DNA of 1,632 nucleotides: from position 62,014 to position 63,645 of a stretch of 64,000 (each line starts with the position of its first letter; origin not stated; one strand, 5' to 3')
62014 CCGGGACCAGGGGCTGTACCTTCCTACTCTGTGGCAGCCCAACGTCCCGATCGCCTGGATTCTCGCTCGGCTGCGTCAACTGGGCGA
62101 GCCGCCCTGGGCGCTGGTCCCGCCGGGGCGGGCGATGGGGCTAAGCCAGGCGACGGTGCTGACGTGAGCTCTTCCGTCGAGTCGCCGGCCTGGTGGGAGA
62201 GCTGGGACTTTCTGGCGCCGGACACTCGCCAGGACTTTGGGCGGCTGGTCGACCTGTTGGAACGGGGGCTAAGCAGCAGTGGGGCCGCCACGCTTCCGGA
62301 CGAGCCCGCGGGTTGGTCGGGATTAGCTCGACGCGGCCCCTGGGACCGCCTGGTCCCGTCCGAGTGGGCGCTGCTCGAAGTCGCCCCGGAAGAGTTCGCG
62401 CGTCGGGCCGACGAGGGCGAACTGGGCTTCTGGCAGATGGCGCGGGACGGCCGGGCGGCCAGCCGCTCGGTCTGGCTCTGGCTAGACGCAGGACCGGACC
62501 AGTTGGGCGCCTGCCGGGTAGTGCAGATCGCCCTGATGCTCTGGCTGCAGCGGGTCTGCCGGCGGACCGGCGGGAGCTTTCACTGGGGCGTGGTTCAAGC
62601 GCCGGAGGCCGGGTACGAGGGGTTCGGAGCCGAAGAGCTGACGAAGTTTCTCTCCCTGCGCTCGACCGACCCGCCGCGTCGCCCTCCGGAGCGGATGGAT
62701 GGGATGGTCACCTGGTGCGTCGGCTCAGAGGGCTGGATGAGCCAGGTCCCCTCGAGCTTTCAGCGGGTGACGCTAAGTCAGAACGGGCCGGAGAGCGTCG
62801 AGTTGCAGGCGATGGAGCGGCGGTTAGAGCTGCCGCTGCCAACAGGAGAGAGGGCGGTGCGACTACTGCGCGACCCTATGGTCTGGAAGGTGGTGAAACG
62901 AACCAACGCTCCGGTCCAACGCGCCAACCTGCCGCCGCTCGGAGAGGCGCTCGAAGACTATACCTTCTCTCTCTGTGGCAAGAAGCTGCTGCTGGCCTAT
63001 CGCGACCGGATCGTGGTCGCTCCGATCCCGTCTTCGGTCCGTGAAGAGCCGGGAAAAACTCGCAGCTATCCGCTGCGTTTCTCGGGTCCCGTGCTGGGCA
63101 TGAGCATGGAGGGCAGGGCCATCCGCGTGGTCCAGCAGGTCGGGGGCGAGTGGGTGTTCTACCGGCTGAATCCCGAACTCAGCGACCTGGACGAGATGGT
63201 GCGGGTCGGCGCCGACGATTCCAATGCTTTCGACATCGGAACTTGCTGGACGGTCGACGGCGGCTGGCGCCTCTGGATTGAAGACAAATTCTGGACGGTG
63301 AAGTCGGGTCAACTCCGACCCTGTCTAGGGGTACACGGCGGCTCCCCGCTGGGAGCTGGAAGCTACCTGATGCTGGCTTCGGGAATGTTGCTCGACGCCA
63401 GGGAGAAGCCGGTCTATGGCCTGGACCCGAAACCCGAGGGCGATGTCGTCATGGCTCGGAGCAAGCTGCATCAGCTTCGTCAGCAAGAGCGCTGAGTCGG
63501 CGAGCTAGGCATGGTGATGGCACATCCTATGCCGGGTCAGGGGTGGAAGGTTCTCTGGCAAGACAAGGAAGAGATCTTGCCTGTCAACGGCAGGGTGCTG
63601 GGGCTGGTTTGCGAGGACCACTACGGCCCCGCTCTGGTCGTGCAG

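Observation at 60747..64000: RavA/MoxR-like AAA+ ATPase followed by four translationally coupled unknown genes, with no recognisable VWA partner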

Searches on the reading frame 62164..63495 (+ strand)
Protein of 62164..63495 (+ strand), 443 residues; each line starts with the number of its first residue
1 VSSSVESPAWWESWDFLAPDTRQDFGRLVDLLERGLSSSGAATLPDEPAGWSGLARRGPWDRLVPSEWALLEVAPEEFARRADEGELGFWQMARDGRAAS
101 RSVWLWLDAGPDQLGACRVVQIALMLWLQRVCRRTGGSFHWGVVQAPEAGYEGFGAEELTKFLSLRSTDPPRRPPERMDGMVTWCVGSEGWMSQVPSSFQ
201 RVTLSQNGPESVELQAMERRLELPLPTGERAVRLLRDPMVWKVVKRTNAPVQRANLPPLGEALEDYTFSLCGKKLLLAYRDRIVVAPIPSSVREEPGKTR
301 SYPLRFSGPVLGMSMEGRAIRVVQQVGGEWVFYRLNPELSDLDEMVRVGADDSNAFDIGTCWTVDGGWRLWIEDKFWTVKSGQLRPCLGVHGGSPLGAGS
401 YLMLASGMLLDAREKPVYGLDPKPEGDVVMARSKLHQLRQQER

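Call 7: search_protein_families(library=pfam, proteins=[window:62164-63495:+], max_evalue=0.1)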
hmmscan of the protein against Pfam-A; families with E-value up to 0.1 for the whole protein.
window:62164-63495:+ (443 aa): 0 families

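Call 8: search_protein_families(library=padloc, proteins=[window:62164-63495:+], max_evalue=0.1)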
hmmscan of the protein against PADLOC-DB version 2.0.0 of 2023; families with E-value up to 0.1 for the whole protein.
window:62164-63495:+ (443 aa): 0 families

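Call 13: find_encoding_contigs(protein=window:62164-63495:+, flank=10000, max_places=6)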
Protein window:62164-63495:+ (443 aa): 5 contigs read that carry it; 3 places shown.
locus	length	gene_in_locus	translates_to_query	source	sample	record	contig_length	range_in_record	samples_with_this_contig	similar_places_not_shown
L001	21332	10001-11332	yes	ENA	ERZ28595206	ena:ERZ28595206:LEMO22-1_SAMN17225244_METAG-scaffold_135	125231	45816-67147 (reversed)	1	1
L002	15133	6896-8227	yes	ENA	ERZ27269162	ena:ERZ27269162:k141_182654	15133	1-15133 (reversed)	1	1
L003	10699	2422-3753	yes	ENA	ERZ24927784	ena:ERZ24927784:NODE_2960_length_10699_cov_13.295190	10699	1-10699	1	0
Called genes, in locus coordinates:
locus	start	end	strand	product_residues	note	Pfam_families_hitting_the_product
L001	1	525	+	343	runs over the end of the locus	PF13354:Beta-lactamase2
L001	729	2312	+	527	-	PF00072:Response_reg, PF00512:HisKA, PF02518:HATPase_c, PF00072:Response_reg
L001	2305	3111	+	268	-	PF01149:Fapy_DNA_glyco, PF06831:H2TH, PF06827:zf-FPG_IleRS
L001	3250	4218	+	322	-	PF03631:Virul_fac_BrkB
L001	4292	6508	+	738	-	-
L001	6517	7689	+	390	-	-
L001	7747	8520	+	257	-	-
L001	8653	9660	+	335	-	PF00004:AAA (weak), PF07728:AAA_5, PF20030:bpMoxR, PF17868:AAA_lid_8 (weak)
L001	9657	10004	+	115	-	PF19921:bpX5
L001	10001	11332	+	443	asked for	-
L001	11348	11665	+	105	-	-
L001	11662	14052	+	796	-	PF19922:bpX6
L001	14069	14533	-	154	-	-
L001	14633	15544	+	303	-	PF00126:HTH_1, PF03466:LysR_substrate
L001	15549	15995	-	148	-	PF09383:NIL (weak)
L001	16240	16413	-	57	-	-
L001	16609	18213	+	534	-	PF09374:PG_binding_3 (faint), PF01471:PG_binding_1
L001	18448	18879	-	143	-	PF01124:MAPEG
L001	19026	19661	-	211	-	PF03458:Gly_transporter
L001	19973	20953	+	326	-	PF00126:HTH_1, PF03466:LysR_substrate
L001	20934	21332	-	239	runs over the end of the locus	PF00106:adh_short, PF08659:KR, PF13561:adh_short_C2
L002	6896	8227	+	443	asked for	-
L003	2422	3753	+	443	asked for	-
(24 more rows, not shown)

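Call 14: find_homologous_proteins(query=window:62164-63495:+)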
Query window:62164-63495:+ (443 aa): 31 proteins with E <= 0.001 among 8000 candidates.
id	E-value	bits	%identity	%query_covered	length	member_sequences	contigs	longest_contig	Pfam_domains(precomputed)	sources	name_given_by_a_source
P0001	0.0e+0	1019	100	100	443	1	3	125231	-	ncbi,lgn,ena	-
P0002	3.5e-136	473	52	96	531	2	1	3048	-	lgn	-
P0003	2.3e-135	470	53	94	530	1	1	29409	-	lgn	-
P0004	1.0e-133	465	53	91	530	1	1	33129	-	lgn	-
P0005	1.7e-127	444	50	98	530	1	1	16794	-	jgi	jgi:hypothetical protein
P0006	3.5e-126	440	49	97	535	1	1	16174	-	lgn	-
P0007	1.1e-125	438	48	97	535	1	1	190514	-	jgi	jgi:hypothetical protein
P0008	1.2e-123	432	49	97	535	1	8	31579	-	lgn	-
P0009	1.1e-120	422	48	96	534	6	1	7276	-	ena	-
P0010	1.9e-120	421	46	98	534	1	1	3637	-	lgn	-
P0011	6.4e-118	413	47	97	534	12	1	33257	-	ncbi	-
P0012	4.9e-116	407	47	95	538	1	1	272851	-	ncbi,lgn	-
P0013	7.2e-114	399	46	95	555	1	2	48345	-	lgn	-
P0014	2.3e-112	395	46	97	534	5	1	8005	-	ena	-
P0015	7.7e-111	389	44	95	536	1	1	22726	-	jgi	jgi:hypothetical protein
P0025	4.9e-21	93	30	76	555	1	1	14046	-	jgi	jgi:hypothetical protein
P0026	3.5e-20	91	37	57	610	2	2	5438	-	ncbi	-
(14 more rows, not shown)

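Call 20: search_protein_families(library=pfam, proteins=[L001:11662-14049:+, L001:14069-14533:-, P0003, P0025, P0026], max_evalue=0.1)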
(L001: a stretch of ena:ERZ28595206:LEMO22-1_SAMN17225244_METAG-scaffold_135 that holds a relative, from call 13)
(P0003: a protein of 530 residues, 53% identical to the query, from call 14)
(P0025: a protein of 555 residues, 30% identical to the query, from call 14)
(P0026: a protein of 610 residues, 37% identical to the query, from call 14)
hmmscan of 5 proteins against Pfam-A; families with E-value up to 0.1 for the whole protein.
L001:11662-14049:+ (796 aa): 2 families
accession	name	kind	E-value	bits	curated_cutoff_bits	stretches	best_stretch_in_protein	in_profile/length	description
PF19922.4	bpX6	-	2.2e-09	37.8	27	1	3-157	6-170/170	MoxR-vWA-beta-propeller ternary system domain bpX6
PF23774.1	TPR_GEMI5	-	0.025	14.5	33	1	254-311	128-187/209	GEMI5 TPR domain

L001:14069-14533:- (154 aa): 2 families
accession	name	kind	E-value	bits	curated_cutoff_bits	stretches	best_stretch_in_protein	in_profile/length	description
PF05232.17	BTP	-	1.1e-39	134.7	25.6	2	71-133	1-63/64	Chlorhexidine efflux transporter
PF01027.25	Bax1-I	-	0.049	13.8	34.1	1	10-128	8-121/207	Inhibitor of apoptosis-promoting Bax1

P0003 (530 aa): 0 families

P0025 (555 aa): 0 families

P0026 (610 aa): 1 family
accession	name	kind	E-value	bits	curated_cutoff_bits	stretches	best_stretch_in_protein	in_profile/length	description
PF10647.15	Gmad1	-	0.00013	22.4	20.5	1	268-347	106-185/251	Lipoprotein LpqB beta-propeller domain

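Call 22: find_encoding_contigs(protein=P0007, flank=10000, max_places=1)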
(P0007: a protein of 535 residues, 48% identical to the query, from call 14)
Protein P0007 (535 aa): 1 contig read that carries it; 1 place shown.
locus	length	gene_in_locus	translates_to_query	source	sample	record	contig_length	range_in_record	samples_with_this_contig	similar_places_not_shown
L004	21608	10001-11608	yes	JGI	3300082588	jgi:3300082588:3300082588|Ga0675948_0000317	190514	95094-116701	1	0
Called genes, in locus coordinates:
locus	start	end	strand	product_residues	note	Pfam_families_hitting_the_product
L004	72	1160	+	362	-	PF00082:Peptidase_S8 (weak)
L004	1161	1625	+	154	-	-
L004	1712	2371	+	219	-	-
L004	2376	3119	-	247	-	PF13197:DUF4013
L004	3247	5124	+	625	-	PF00282:Pyridoxal_deC, PF21391:tyr_de_CO2_C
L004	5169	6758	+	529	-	PF01494:FAD_binding_3, PF07992:Pyr_redox_2 (faint)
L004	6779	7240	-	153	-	-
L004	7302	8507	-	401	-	PF01266:DAO (faint), PF07992:Pyr_redox_2, PF13454:NAD_binding_9 (faint), PF00070:Pyr_redox (weak)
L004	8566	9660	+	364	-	PF20030:bpMoxR, PF07728:AAA_5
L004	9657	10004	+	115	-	PF19921:bpX5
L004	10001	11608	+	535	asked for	-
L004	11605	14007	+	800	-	PF19922:bpX6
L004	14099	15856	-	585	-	PF14339:DUF4394 (faint), PF18565:Glyco_hydro2_C5 (faint)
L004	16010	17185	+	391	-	PF04055:Radical_SAM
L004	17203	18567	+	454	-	PF00070:Pyr_redox (faint), PF01266:DAO, PF01593:Amino_oxidase, PF13450:NAD_binding_8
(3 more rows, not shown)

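Call 23: find_encoding_contigs(protein=P0012, flank=10000, max_places=1)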
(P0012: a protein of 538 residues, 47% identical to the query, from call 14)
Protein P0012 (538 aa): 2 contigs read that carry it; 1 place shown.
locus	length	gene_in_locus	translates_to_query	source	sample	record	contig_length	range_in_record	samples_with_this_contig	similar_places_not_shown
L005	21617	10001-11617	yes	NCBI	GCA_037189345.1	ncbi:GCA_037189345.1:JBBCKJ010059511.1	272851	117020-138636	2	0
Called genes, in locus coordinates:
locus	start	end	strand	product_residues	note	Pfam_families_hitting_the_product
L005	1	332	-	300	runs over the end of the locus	-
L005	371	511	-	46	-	-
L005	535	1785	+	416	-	PF00990:GGDEF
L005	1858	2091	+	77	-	PF09720:Unstab_antitox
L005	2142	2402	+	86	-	-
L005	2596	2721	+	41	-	-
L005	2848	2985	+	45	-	-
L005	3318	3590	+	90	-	PF06013:WXG100 (weak)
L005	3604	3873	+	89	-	-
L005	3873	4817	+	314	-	-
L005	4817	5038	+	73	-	-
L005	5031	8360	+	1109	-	PF01580:FtsK_SpoIIIE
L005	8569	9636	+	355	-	PF20030:bpMoxR, PF07728:AAA_5, PF17868:AAA_lid_8 (weak)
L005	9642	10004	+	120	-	PF19921:bpX5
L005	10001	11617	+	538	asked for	-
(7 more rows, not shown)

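Call 24: find_related_loci(query=A1, collection=genome_contigs, flank=6000)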
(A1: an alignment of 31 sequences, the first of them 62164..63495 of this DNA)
Query A1 (443 aa) in genome_contigs; peptide patterns used: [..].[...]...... (x = any residue, [..] = any of these).
223 stretches matched a pattern; 61 encode a relative of the query (tblastn E <= 1e-3); 61 distinct loci.
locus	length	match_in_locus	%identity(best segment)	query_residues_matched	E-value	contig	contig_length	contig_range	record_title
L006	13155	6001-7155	47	10-402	3e-115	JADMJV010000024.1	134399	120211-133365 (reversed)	MAG: bacterium isolate MAG_50 NODE_214_length_134399_cov_6.002002, whole genome shotgun sequence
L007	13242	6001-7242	47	1-421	3e-118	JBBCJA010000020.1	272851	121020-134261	MAG: Selenomonadaceae bacterium isolate MAG_CPA_14 P10A_000000059512, whole genome shotgun sequence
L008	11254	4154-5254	46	1-379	1e-101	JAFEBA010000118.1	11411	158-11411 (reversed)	Bacterium isolate SZAS-1 EREM-KAN-1__118__length-11411, whole genome shotgun sequence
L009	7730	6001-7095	47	1-377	2e-101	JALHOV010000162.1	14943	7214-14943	MAG: Vulcanimicrobiota bacterium isolate bin.189_sub c_000000015539, whole genome shotgun sequence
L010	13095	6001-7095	47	1-377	1e-101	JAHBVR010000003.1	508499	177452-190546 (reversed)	MAG: Vulcanimicrobiota bacterium isolate ACE_ERE1 ERE1_3, whole genome shotgun sequence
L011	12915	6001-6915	33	47-335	4e-30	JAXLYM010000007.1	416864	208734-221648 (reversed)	MAG: Polyangiaceae bacterium isolate STL-MYX13 C2.77.fa-7, whole genome shotgun sequence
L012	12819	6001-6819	34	47-310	6e-28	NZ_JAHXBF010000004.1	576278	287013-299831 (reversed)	Hyalangium versicolor strain H56D21 NODE_4_length_576278_cov_24.326000, whole genome shotgun sequence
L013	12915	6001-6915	34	47-333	9e-28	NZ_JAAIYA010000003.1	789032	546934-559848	Pyxidicoccus caerfyrddinensis strain CA032A NODE_3_length_789032_cov_22.1259, whole genome shotgun sequence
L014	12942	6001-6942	33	10-298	1e-27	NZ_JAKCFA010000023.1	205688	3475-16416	Myxococcus qinghaiensis strain QH3KD-4-1 gnl_ICJDIIDJ_23, whole genome shotgun sequence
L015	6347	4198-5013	34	47-309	1e-27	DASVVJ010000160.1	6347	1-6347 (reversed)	MAG TPA_asm: Myxococcaceae bacterium isolate SMAG_U3340 k141_470433, whole genome shotgun sequence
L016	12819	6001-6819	33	47-310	9e-28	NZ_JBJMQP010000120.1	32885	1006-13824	MAG: Hyalangium sp. isolate H3_16_all_fractions_metab_25_68_0 k255_3569280, whole genome shotgun sequence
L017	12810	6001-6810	35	47-300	8e-26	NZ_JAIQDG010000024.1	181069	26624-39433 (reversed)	Myxococcus sp. RHSTA-1-4 NODE_24_length_181069_cov_167.206633, whole genome shotgun sequence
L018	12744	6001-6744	36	50-281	1e-25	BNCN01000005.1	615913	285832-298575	Comamonas sp. KCTC 72670 KCTC 72670 DNA, sequence05, whole genome shotgun sequence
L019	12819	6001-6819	33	47-310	1e-25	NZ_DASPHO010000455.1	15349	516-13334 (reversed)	MAG: Hyalangium sp. isolate SMAG_U11958 k141_6101406, whole genome shotgun sequence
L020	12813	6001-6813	36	47-309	3e-25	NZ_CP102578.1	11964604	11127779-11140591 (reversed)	Archangium gephyra strain SDU49 chromosome, complete genome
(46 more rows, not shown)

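Call 29: predict_structure(alignment_id=A1)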
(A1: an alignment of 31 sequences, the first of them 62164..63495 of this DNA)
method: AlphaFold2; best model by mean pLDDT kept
length: 443 residues; sequences in the alignment: 31
mean_pLDDT: 79.1   pTM: 0.51
mean pLDDT of the five models: 79.1, 78.2, 76.5, 75.9, 75.5
residues with pLDDT >= 90: 194; 70-90: 138; 50-70: 50; < 50: 61
segments of 3 or more residues with pLDDT < 50: 1-6, 40-54, 88-98, 244-255, 338-341, 432-443
pLDDT, mean of each block of 10 residues (from residue 1): 49 87 95 78 41 50 66 82 62 46 94 96 96 89 93 92 93 83 95 93 95 95 94 91 48 50 84 91 90 74 92 91 93 74 79 77 91 88 80 77 81 83 61 38 29
secondary structure, 60 per line:
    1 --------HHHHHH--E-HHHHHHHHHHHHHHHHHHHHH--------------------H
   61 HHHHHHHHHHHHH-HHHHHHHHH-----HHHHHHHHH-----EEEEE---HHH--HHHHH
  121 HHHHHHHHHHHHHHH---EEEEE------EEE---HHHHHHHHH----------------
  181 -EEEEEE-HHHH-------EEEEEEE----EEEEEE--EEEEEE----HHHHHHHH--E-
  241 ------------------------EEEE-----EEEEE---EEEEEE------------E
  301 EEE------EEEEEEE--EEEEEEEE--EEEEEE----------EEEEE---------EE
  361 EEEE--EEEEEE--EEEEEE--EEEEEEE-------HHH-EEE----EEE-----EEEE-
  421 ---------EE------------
elements in order: H9-14 H19-39 H60-73 H75-83 H89-97 E103-107 H116-135 E139-143 E150-152 H156-164 E182-187 H189-192 E200-206 E211-216 E219-224 H229-236 E265-268 E274-278 E282-287 E300-303 E310-316 E319-326 E329-334 E345-349 E359-364 E367-372 E375-380 E383-389 E401-403 E408-410 E416-419

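Call 33: search_solved_structures(query=A1, max_evalue=10, show_alignments=2)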
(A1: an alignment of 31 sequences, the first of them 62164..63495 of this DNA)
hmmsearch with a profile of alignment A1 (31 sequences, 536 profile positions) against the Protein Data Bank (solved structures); distinct sequences matched with E-value up to 10: 5.
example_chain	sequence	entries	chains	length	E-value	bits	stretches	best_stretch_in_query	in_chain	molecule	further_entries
5oql_A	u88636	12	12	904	0.036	15.8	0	444-529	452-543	Periodic tryptophan protein 2-like protein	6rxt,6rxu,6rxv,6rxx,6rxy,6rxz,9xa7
2zqm_A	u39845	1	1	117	0.3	12.8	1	461-519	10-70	Prefoldin beta subunit 1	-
7qep_RA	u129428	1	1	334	0.42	12.3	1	424-532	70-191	Guanine nucleotide binding protein beta subunit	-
5t2a_7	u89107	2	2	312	0.91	11.2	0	493-534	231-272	RACK1 | LACK1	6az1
8dam_C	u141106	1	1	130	0.99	11.1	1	287-368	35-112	Nanobody E8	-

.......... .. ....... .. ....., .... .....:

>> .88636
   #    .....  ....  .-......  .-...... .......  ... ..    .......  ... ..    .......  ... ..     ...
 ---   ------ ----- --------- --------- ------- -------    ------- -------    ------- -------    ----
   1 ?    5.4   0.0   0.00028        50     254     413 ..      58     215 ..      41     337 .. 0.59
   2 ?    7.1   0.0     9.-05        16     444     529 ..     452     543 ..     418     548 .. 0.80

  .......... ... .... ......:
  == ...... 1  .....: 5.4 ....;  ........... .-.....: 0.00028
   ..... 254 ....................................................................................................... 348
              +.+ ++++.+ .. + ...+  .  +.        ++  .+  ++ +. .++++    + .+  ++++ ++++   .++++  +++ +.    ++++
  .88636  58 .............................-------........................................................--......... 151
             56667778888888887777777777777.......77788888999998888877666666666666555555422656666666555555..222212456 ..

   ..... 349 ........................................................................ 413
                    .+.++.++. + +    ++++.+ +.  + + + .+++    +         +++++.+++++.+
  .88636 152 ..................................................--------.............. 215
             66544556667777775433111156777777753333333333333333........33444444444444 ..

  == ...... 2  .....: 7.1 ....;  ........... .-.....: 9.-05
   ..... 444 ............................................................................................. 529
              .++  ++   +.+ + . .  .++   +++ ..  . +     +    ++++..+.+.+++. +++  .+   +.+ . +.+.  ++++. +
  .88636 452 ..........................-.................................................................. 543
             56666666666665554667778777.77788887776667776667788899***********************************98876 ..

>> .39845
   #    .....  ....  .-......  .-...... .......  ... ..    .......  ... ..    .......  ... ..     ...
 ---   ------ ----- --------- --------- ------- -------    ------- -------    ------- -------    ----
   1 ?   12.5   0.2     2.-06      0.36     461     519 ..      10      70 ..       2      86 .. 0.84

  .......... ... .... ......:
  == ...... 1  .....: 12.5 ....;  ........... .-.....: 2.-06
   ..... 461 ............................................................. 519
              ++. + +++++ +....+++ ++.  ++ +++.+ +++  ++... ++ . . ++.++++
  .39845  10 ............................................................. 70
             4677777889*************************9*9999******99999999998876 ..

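Call 49: search_protein_families(library=pfam, proteins=[L020:787-2166:+, L020:2204-2791:+, L020:3010-3648:+, L020:3670-4365:+, L020:4451-5350:+, L020:5405-5854:+, L020:5557-7671:+, L020:7449-10421:+, L020:2188-3567:-], max_evalue=0.01)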
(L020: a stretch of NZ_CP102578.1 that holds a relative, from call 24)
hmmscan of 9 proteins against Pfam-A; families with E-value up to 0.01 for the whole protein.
L020:787-2166:+ (460 aa): 4 families
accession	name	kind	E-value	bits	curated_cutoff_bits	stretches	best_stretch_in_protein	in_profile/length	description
PF20030.5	bpMoxR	-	1.4e-83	279.4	27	1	85-280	2-197/205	MoxR domain in the MoxR-vWA-beta-propeller ternary systems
PF07728.20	AAA_5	-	6.8e-24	84.9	22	1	116-243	1-139/139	AAA domain (dynein-related subfamily)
PF17868.7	AAA_lid_8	-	7.1e-05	23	22.8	1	310-352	18-60/72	AAA lid domain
PF13191.12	AAA_16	-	0.00041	21.3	32.6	1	98-215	3-104/167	AAA ATPase domain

L020:2204-2791:+ (196 aa): 0 families

L020:3010-3648:+ (213 aa): 0 families

L020:3670-4365:+ (232 aa): 0 families

L020:4451-5350:+ (300 aa): 1 family
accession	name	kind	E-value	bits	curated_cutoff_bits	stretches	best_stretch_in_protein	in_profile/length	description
PF11876.13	TsiV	-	1.6e-40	139.6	25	1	37-282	1-247/271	Type VI immunity for VRR-NUC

L020:5405-5854:+ (150 aa): 1 family
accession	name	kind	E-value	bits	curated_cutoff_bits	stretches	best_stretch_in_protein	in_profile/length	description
PF19921.4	bpX5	-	6.8e-27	94.2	27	1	14-142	3-130/135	MoxR-vWA-beta-propeller ternary system domain bpX5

L020:5557-7671:+ (705 aa): 0 families

L020:7449-10421:+ (991 aa): 1 family
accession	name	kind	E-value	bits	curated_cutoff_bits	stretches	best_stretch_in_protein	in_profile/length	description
PF19922.4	bpX6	-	6e-43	147.1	27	1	84-249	2-168/170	MoxR-vWA-beta-propeller ternary system domain bpX6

L020:2188-3567:- (459 aa): 0 families
